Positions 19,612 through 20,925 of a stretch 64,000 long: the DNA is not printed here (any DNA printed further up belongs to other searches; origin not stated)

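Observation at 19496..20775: Stand-alone cyanophycin-synthetase-like ATP-grasp ligase plus a small downstream ORF, inserted between tatD and metG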

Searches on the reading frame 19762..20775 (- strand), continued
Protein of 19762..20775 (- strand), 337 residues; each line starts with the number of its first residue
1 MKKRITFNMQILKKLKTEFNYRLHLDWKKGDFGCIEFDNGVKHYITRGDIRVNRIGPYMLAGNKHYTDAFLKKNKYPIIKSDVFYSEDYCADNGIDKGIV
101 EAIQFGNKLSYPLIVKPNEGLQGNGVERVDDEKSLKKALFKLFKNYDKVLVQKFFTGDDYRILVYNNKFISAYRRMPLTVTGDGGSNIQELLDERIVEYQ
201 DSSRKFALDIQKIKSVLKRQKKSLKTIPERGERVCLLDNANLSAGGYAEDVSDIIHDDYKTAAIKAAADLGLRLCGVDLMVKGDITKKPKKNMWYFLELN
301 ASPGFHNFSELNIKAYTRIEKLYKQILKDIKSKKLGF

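Call 19: find_related_loci(query=A1, collection=genome_contigs, flank=6000)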
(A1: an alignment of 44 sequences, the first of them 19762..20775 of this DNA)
Query A1 (337 aa) in genome_contigs; peptide patterns used: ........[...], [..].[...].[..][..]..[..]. (x = any residue, [..] = any of these).
599 stretches matched a pattern (row limit reached: there are more); 556 encode a relative of the query (tblastn E <= 1e-3); the best 80 are kept; 80 distinct loci.
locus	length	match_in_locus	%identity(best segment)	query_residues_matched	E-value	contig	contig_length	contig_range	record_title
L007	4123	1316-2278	42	10-330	3e-75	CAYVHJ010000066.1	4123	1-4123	MAG TPA_asm: uncultured Candidatus Saccharibacteria bacterium isolate SRP269290_co2_340 genome assembly, contig: NODE_34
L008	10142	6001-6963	41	10-330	6e-76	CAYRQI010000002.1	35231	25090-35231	MAG TPA_asm: uncultured Candidatus Saccharibacteria bacterium isolate SRP124282_co5_37 genome assembly, contig: NODE_33_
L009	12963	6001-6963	40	10-330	2e-71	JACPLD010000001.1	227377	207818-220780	MAG: Candidatus Kaiserbacteria bacterium isolate NC_groundwater_512_Ag_S-0.1um_55_27 S35_SO-1_scaffold_29624, whole geno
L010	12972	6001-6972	38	11-331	2e-71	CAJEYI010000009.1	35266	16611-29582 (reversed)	uncultured bacterium isolate SB-2103-1078-G15 genome assembly, contig: sag_spades_SB-2103-1078-G15_0000009, whole genome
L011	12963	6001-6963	40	10-330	1e-70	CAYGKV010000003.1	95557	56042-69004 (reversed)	MAG TPA_asm: uncultured Candidatus Saccharibacteria bacterium isolate ERP113451_co5_294 genome assembly, contig: NODE_31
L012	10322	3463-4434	40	10-331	9e-71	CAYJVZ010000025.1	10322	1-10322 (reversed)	MAG TPA_asm: uncultured Candidatus Saccharibacteria bacterium isolate ERP125453_co1_471 genome assembly, contig: NODE_75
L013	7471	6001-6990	40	2-330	8e-71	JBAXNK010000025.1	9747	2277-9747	MAG: bacterium isolate ELA477 MAG477_25, whole genome shotgun sequence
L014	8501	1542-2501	40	10-328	4e-70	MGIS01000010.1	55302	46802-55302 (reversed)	MAG: Candidatus Wolfebacteria bacterium RIFCSPLOWO2_01_FULL_47_17b rifcsplowo2_01_scaffold_3301, whole genome shotgun se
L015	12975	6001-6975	40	11-330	3e-70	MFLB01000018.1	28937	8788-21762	MAG: Candidatus Kaiserbacteria bacterium RIFCSPHIGHO2_01_FULL_58_22 rifcsphigho2_01_scaffold_21969, whole genome shotgun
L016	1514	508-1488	39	11-337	3e-74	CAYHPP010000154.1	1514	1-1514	MAG TPA_asm: uncultured Candidatus Saccharibacteria bacterium isolate ERP119705_co14_552 genome assembly, contig: NODE_2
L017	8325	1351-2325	39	10-330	8e-70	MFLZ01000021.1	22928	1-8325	MAG: Candidatus Kaiserbacteria bacterium RIFCSPLOWO2_01_FULL_54_13 rifcsplowo2_01_scaffold_23337, whole genome shotgun s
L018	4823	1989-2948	38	11-330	2e-69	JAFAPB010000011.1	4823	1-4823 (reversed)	MAG: Candidatus Kaiserbacteria bacterium isolate CP_BM_ER_27 BM_ER_k147_1174769, whole genome shotgun sequence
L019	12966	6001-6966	40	10-331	2e-69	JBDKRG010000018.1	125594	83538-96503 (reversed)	MAG: Candidatus Sumerlaeia bacterium isolate 5_bin.191 c_000000573902, whole genome shotgun sequence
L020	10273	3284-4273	36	2-331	5e-69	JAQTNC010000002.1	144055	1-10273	MAG: Patescibacteria group bacterium isolate STA_55 NODE_247_length_144055_cov_6.545794_Sandtown_A, whole genome shotgun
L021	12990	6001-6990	38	2-328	8e-69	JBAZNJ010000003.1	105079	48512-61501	MAG: Patescibacteria group bacterium isolate SO_2017_LW4_64 scaffold_622_c1_LW137-91_2017, whole genome shotgun sequence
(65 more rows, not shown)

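Call 24: predict_structure(alignment_id=A1)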
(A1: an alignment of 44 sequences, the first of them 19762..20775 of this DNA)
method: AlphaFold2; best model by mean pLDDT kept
length: 337 residues; sequences in the alignment: 44
mean_pLDDT: 91.5   pTM: 0.88
mean pLDDT of the five models: 91.5, 90.3, 90.2, 89.6, 88.9
residues with pLDDT >= 90: 256; 70-90: 64; 50-70: 17; < 50: 0
segments of 3 or more residues with pLDDT < 50: none
pLDDT, mean of each block of 10 residues (from residue 1): 83 96 91 95 93 92 91 96 96 96 97 88 78 96 93 94 97 93 97 86 71 90 97 89 77 98 98 96 96 95 85 91 97 84
secondary structure, 60 per line:
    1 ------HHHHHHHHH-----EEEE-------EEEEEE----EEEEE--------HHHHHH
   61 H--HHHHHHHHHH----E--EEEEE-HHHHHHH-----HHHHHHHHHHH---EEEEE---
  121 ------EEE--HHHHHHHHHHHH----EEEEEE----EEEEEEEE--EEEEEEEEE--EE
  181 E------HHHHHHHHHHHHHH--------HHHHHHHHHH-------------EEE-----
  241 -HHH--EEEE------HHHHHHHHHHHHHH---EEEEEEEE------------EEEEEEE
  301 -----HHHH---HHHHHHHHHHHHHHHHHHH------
elements in order: H7-15 E21-24 E32-37 E42-46 H55-61 H64-73 E81-85 H87-93 H99-109 E113-117 E127-129 H132-143 E148-153 E158-165 E168-176 E179-181 H188-201 H210-219 E233-235 E247-250 H257-270 E274-281 E294-300 H306-309 H313-331

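Call 30: fold_search(model_id=the predicted structure, library=pdb)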
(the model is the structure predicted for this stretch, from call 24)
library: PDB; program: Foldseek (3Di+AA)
matches with E <= 10: 772; with E <= 0.001: 548
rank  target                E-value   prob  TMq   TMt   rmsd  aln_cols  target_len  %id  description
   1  7wae_A                7.1e-24  1.00  0.70  0.29   4.3       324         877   25  Trichodesmium erythraeum cyanophycin synthetase 1 (TeCphA1) with ATPgammaS, 4x(beta-Asp-Arg), and aspartate (released 2022-09-07)
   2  7wae_C                1.1e-23  1.00  0.73  0.36   3.5       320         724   25  Trichodesmium erythraeum cyanophycin synthetase 1 (TeCphA1) with ATPgammaS, 4x(beta-Asp-Arg), and aspartate (released 2022-09-07)
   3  3ln6                  2.2e-23  1.00  0.69  0.34   4.0       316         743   22  Crystal structure of a bifunctional glutathione synthetase from Streptococcus agalactiae (released 2011-04-13)
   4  7wac_A                3.2e-23  1.00  0.66  0.33   5.4       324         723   25  Trichodesmium erythraeum cyanophycin synthetase 1 (TeCphA1) (released 2022-09-07)
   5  3ln7_B                3.4e-22  1.00  0.58  0.30   7.1       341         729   22  Crystal structure of a bifunctional glutathione synthetase from Pasteurella multocida (released 2011-04-13)
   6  7lgn_A                1.0e-21  1.00  0.58  0.31   6.0       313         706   27  Cyanophycin synthetase 1 from T. morbirosei (released 2021-08-18)
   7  7ta5                  2.2e-21  1.00  0.66  0.40   4.2       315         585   23  Crystal structure of cyanophycin synthetase 2 from Gloeothece citriformis (released 2022-03-02)
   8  7txv_A                2.6e-21  1.00  0.71  0.29   3.8       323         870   25  Cyanophycin synthetase 1 from Synechocystis sp. UTEX2470 E82Q with ATP and 16x(Asp-Arg) (released 2022-06-01)
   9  7lgq_A                9.8e-21  1.00  0.70  0.29   4.0       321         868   25  Cyanophycin synthetase 1 from Synechocystis sp. UTEX2470 with ATP and 8x(Asp-Arg)-Asn (released 2021-08-18)
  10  7lg5_A                2.2e-20  1.00  0.69  0.29   4.4       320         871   25  Synechocystis sp. UTEX2470 Cyanophycin synthetase 1 with ATP (released 2021-08-18)
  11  3ln7_A                2.4e-20  1.00  0.58  0.29   7.3       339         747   22  Crystal structure of a bifunctional glutathione synthetase from Pasteurella multocida (released 2011-04-13)
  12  7lgj_A                2.7e-20  1.00  0.69  0.29   4.3       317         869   26  Cyanophycin synthetase 1 from Synechocystis sp. UTEX2470 with ADPCP and 8x(Asp-Arg)-NH2 (released 2021-08-18)
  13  7lgn_B                9.3e-20  1.00  0.66  0.29   4.6       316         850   26  Cyanophycin synthetase 1 from T. morbirosei (released 2021-08-18)
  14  8fxi_C                3.5e-18  1.00  0.66  0.38   4.3       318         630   24  Cryo-EM structure of Stanieria sp. CphA2 in complex with ADPCP and 4x(beta-Asp-Arg) (released 2023-06-14)
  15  7lgm_A                3.7e-17  1.00  0.71  0.35   3.7       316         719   26  Cyanophycin synthetase from A. baylyi DSM587 with ATP (released 2021-08-18)
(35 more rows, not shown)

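Call 37: search_solved_structures(query=A1, max_evalue=1e-10, show_alignments=5)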
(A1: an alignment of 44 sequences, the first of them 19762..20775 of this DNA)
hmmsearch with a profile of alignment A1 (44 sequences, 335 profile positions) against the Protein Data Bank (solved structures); distinct sequences matched with E-value up to 1e-10: 13.
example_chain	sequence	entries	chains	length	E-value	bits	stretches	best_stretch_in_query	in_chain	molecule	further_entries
8fxh_A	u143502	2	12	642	4.6e-42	147.4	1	37-310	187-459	RimK domain-containing protein ATP-grasp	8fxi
7lgm_A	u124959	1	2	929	2.9e-40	141.4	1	59-312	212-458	Cyanophycin synthase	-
7wac_A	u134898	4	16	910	4.7e-40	140.8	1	59-313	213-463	Cyanophycin synthase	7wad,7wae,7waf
7lgn_A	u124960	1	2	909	8.8e-40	139.9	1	59-314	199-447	Cyanophycin synthase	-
3ln7_A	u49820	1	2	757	2.7e-38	135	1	78-308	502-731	Glutathione biosynthesis bifunctional protein gshAB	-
7txv_A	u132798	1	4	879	3.3e-38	134.7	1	110-312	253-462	Cyanophycin synthase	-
7lg5_A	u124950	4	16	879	3.3e-38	134.7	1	110-312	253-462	Cyanophycin synthase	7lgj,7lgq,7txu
3ln6_A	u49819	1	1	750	8.2e-38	133.4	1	100-317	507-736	Glutathione biosynthesis bifunctional protein gshAB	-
7ta5_A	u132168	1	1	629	8.6e-38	133.3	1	100-309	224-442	Glutathione synthase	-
5zct_A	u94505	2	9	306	3e-11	46.1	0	244-313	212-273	Ribosomal protein S6--L-glutamate ligase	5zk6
4iwx_A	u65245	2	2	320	3.5e-11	45.9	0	244-313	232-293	Ribosomal protein S6 modification protein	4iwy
4zqi_A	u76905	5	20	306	8.4e-11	44.6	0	104-176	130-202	D-alanine--D-alanine ligase | D-alanine-D-alanine ligase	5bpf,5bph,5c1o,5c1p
3v4z_A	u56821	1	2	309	8.6e-11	44.6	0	104-176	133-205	D-alanine--D-alanine ligase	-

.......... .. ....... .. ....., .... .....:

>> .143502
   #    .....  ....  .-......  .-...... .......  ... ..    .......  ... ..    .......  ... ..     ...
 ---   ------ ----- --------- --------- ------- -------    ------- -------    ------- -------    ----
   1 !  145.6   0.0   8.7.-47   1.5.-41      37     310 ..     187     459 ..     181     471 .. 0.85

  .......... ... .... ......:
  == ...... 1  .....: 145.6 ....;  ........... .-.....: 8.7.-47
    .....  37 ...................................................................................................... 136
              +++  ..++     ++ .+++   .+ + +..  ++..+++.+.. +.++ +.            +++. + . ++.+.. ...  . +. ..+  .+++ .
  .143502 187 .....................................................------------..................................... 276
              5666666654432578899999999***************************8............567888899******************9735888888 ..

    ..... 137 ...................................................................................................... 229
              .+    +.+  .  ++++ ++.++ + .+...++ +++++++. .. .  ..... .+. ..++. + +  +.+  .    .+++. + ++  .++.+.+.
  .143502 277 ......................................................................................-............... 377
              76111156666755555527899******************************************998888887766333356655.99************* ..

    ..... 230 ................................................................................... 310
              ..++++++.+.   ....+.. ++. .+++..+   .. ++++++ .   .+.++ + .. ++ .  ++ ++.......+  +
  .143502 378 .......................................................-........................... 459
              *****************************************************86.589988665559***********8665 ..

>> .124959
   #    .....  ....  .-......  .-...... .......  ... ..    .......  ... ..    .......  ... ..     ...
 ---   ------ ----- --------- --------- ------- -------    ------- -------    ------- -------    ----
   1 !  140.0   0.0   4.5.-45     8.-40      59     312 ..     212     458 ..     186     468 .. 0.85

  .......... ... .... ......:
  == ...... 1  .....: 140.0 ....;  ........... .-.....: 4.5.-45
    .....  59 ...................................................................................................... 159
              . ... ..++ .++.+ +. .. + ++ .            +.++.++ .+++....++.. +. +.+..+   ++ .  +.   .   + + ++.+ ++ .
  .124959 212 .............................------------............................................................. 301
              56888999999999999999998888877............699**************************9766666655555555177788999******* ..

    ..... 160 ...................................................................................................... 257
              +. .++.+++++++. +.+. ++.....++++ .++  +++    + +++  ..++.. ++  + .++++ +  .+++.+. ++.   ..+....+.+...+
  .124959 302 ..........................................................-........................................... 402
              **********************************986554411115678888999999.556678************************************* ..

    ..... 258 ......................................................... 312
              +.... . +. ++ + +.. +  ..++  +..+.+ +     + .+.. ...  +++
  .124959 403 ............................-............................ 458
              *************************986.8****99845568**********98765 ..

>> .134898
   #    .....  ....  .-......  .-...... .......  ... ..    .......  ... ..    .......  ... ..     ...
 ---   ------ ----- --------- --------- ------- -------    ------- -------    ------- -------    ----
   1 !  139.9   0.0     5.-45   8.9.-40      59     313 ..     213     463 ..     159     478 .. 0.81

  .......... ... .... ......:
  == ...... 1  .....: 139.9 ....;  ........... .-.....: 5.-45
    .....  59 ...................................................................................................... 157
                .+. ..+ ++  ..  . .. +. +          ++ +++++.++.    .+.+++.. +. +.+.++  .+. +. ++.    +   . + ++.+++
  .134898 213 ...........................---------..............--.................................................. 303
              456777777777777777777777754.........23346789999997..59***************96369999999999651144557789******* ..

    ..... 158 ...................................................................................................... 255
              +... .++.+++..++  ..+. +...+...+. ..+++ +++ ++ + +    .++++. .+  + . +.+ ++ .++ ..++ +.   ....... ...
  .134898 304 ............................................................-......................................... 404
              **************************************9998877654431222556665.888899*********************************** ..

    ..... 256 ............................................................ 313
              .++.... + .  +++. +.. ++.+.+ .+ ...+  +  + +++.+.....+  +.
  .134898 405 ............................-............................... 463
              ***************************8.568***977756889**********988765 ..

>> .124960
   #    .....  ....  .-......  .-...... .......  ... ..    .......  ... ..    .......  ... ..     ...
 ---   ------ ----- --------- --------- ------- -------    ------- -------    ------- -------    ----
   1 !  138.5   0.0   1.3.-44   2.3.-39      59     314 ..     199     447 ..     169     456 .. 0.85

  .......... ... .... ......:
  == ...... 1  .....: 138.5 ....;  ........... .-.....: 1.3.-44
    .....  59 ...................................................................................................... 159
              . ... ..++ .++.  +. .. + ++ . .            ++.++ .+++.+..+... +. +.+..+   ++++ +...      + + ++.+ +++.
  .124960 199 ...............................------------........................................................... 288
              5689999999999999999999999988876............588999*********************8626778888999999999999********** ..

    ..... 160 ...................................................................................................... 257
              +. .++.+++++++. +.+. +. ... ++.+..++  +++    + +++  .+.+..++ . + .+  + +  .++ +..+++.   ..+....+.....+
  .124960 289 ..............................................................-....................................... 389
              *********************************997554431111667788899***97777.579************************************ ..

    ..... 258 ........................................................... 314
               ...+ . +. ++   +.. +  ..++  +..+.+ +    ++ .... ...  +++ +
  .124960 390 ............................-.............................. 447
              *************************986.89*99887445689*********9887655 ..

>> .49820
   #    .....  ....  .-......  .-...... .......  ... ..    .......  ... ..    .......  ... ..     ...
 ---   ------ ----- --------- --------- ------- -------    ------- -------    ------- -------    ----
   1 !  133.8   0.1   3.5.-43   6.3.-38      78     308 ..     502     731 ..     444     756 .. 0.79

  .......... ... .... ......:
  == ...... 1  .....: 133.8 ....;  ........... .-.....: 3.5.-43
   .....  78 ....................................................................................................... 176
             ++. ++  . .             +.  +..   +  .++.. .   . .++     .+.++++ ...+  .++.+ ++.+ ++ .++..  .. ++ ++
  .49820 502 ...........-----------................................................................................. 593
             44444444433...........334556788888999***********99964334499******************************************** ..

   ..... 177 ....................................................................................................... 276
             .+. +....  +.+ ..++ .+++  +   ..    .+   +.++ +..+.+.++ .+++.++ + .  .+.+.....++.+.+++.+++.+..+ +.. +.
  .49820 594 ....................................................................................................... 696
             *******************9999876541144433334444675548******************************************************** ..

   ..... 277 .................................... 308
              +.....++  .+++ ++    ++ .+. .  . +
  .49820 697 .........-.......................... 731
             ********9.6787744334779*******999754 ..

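Call 50: search_protein_representatives(protein=window:19762-20775:-)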
Query: 337 residues. Proteins with E-value up to 0.001 (for the whole library): 8202; up to 1e-10: 4778; up to 1e-30: 196. The best 150 are listed.
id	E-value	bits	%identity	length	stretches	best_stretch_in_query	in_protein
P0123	1.5e-70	254.4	38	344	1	2-331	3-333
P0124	3.1e-69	250.1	39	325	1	5-333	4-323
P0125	4.3e-62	226.6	37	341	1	13-331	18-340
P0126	6.3e-61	222.8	39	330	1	31-331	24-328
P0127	1.7e-60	221.4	37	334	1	10-331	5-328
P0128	3.4e-57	210.5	29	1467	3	97-305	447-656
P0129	4.4e-57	210.1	37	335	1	10-332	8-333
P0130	2.0e-56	208.0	38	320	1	16-334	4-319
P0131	1.5e-55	205.1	38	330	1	22-331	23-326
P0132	6.4e-55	203.0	35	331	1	10-328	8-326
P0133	9.0e-55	202.5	41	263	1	76-329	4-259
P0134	1.1e-54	202.2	38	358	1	25-330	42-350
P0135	3.2e-54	200.7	37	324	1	24-327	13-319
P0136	7.7e-54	199.5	40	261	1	70-329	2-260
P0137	6.6e-53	196.4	34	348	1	2-331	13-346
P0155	2.1e-48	181.6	33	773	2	102-334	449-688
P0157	6.0e-48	180.1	34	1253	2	100-305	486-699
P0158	1.2e-47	179.1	33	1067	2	101-306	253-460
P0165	1.3e-46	175.7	33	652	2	9-329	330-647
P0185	5.7e-44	167.0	32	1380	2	98-312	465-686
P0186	8.0e-44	166.5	32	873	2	97-305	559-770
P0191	4.3e-43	164.1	32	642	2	6-331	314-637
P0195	1.5e-42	162.4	32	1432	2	92-305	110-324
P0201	7.6e-42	160.0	33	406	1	1-329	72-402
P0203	1.7e-41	158.9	30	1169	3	113-308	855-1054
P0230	1.1e-38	149.6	33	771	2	71-308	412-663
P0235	1.9e-38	148.8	27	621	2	52-327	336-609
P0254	3.1e-36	141.6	28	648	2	4-331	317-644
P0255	3.7e-36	141.3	27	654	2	6-326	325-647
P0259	1.1e-35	139.8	30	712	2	35-319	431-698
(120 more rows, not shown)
